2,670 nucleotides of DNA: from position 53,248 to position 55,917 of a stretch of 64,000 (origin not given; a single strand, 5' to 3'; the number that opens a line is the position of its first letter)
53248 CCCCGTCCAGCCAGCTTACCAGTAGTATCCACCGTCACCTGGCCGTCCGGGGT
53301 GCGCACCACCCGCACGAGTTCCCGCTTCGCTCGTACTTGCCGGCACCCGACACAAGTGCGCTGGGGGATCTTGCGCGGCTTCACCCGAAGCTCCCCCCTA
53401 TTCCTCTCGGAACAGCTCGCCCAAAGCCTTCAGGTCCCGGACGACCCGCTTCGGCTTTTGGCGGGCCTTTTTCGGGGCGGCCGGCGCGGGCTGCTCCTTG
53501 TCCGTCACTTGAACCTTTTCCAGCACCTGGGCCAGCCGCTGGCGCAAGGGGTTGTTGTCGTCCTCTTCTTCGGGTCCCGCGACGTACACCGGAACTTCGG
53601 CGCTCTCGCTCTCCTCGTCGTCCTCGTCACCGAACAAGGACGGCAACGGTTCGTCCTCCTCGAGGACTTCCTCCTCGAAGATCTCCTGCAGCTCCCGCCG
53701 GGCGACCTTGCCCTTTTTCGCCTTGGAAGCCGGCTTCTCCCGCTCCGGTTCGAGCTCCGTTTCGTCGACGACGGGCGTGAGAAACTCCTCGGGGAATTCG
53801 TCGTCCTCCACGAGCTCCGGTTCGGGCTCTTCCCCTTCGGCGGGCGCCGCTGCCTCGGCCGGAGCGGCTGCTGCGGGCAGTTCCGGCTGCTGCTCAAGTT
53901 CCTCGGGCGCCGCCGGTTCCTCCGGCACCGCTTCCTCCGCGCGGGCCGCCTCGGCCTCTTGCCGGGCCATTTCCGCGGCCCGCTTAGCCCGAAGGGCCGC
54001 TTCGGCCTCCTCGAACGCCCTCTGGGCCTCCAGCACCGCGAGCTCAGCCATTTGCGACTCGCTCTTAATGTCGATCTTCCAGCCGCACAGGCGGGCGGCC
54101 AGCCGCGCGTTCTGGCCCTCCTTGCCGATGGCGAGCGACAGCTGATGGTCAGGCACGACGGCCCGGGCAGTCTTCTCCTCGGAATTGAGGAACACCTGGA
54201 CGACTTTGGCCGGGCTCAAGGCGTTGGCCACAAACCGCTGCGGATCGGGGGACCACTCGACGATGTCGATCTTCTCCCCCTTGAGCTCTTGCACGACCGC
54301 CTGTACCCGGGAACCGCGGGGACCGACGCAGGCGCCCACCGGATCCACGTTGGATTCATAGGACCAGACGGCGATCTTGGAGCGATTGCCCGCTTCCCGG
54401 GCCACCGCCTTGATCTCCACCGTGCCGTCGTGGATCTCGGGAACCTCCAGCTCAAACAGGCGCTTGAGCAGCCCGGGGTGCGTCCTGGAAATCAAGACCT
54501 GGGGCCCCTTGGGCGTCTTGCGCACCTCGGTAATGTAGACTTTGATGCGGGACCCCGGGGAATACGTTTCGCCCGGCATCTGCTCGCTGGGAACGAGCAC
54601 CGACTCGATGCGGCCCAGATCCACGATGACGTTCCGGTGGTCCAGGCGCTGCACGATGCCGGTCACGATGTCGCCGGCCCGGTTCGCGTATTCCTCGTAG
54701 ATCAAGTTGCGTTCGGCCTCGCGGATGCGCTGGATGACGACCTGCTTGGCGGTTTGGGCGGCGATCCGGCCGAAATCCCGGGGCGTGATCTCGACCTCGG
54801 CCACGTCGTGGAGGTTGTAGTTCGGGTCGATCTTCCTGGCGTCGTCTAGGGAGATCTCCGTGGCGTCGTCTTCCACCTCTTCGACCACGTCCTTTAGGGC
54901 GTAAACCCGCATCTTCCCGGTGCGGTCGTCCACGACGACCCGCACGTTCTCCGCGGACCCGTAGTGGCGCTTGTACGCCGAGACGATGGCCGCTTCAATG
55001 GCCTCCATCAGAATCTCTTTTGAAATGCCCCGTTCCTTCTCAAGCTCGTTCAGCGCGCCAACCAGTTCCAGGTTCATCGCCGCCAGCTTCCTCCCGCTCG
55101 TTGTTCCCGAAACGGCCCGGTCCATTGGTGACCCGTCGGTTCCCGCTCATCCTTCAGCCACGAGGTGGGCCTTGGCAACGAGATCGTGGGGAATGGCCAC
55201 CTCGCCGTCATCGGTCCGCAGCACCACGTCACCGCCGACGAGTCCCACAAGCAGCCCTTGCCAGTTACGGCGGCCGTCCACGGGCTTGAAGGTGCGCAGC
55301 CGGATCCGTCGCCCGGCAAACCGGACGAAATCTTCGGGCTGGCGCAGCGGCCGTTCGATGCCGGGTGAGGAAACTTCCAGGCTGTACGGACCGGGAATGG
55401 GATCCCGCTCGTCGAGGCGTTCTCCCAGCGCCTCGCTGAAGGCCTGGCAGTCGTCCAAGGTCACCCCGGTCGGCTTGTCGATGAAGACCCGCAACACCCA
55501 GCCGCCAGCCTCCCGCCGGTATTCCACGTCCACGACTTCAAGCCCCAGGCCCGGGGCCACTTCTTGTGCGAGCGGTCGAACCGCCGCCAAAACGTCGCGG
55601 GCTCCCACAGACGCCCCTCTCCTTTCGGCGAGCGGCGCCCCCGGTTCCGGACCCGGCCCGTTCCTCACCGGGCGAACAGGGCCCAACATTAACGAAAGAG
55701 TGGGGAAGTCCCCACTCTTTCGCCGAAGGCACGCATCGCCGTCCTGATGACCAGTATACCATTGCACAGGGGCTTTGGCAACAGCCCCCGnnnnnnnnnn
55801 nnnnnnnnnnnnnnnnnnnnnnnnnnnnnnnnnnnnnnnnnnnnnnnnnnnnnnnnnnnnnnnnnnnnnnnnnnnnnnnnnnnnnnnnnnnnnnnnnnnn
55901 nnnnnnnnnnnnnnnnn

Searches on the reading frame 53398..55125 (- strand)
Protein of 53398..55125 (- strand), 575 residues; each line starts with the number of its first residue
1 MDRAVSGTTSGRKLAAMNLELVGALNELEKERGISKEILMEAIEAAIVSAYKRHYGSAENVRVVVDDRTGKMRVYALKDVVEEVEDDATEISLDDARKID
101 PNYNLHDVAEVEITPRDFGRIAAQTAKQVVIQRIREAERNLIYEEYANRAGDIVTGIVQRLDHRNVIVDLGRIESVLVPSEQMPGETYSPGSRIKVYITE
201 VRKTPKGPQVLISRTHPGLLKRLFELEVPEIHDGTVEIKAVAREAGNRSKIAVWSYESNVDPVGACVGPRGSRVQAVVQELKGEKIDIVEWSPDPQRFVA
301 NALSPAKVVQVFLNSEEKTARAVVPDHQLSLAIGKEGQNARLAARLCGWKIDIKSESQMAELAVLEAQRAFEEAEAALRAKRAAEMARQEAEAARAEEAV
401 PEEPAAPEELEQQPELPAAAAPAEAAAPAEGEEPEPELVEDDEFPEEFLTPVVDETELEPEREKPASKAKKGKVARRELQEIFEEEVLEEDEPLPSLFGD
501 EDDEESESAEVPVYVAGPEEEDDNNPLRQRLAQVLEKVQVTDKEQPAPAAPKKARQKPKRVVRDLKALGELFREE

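Call 38: search_protein_families(library=ncbifam, proteins=[window:53398-55125:-], max_evalue=1e-10)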
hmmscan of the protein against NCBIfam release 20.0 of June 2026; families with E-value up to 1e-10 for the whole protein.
window:53398-55125:- (575 aa): 4 families
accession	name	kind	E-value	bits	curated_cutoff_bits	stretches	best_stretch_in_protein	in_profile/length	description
TIGR01953.1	NusA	equivalog_domain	1.6e-134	448.2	253.4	1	21-358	2-340/340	transcription termination factor NusA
NF006645.0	PRK09202.4-5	equivalog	1.3e-65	222.1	532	1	16-374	14-389/540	transcription termination/antitermination protein NusA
NF006642.0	PRK09202.4-1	equivalog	2.5e-40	138.5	687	1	81-356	92-375/614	transcription termination/antitermination protein NusA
TIGR01952.1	nusA_arch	equivalog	4e-14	53.1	74.35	1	262-355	43-137/141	NusA-like transcription termination signal-binding factor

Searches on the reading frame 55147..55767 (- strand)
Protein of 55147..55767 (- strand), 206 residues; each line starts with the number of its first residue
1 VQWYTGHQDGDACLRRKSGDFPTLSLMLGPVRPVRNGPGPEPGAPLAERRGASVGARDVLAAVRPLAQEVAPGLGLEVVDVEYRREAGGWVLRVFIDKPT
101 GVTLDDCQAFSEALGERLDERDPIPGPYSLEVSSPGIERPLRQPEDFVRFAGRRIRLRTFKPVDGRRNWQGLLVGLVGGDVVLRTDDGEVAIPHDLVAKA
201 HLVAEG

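Call 38: search_protein_families(library=ncbifam, proteins=[window:55147-55767:-], max_evalue=1e-10)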
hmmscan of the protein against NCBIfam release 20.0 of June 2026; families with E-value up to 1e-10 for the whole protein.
window:55147-55767:- (206 aa): 22 families
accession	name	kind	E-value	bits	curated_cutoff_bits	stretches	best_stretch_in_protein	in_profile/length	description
NF011241.0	PRK14647.1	equivalog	7.8e-40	136.2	210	1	57-203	4-156/159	ribosome maturation factor RimP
NF000928.0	PRK00092.1-2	equivalog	5.5e-39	133.7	163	1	58-203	4-155/158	ribosome maturation factor RimP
NF000927.0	PRK00092.1-1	equivalog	6.9e-35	120.4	162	1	66-204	11-149/151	ribosome maturation factor RimP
NF000935.0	PRK00092.3-3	equivalog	1.2e-30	106.3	187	1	59-203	5-150/153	ribosome maturation factor RimP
NF000934.0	PRK00092.3-1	equivalog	3.2e-30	105.5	175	1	60-205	7-152/153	ribosome maturation factor RimP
NF011231.0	PRK14638.1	equivalog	1.4e-29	102.8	188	1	59-202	6-146/150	ribosome maturation factor RimP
NF000932.0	PRK00092.2-5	equivalog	1.5e-28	99.8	185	1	67-203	26-165/200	ribosome maturation factor RimP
NF000929.0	PRK00092.2-1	equivalog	6.2e-28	97.8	147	1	66-203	6-143/153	ribosome maturation factor RimP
NF011229.0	PRK14636.1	equivalog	7.9e-28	97.5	230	1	62-203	6-150/176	ribosome maturation protein RimP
NF000931.0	PRK00092.2-3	equivalog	3.2e-23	82.3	293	1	72-203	17-156/196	ribosome maturation factor RimP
NF000933.0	PRK00092.2-6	equivalog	3.1e-22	79.6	375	1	59-189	25-161/260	ribosome maturation factor RimP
NF011225.0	PRK14632.1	equivalog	7.9e-22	77.9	226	1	60-187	7-136/172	ribosome maturation factor RimP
NF000936.0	PRK00092.4-1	equivalog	1.4e-20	74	205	1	71-201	11-137/142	ribosome maturation factor RimP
NF011233.0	PRK14640.1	equivalog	2.6e-20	72.9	268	1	73-190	18-134/152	hypothetical protein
NF000930.0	PRK00092.2-2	equivalog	2.4e-18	66.6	150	1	63-159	13-106/179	ribosome maturation factor RimP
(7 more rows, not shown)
